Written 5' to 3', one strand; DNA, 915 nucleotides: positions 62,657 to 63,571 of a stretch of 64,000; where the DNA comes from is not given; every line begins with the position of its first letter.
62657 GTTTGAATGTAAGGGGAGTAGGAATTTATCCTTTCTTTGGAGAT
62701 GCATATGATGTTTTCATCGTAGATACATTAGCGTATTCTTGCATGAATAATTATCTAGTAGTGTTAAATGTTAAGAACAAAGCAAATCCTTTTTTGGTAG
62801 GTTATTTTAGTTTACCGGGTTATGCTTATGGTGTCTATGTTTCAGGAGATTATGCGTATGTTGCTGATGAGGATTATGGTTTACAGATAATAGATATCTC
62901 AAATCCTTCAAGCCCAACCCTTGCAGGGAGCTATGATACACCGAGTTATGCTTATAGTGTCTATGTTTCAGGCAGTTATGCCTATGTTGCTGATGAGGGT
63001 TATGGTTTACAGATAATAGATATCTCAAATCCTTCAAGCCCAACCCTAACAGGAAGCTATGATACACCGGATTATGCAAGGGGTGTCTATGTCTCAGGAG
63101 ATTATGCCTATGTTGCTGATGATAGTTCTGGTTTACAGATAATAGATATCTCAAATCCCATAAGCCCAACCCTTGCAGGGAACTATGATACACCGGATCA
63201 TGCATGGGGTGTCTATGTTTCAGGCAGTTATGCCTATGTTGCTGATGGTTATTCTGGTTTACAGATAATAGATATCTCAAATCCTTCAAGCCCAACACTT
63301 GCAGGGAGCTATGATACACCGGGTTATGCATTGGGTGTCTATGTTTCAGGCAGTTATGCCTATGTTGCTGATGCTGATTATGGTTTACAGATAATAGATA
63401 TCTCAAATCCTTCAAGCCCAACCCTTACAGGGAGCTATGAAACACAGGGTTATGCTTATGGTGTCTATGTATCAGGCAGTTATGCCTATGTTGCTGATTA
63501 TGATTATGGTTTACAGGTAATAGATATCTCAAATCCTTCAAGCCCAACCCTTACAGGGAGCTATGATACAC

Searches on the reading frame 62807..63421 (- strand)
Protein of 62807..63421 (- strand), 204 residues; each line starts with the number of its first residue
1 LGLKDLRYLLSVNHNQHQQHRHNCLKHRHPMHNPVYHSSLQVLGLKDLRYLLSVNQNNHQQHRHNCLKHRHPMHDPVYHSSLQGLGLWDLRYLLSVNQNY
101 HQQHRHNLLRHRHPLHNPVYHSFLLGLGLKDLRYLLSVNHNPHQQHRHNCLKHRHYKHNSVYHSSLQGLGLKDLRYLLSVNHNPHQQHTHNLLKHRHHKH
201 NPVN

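Call 43: find_encoding_contigs(protein=window:62807-63421:-, flank=10000, max_places=4)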
Protein window:62807-63421:- (204 aa): no gene with exactly this product is on record in the collection.
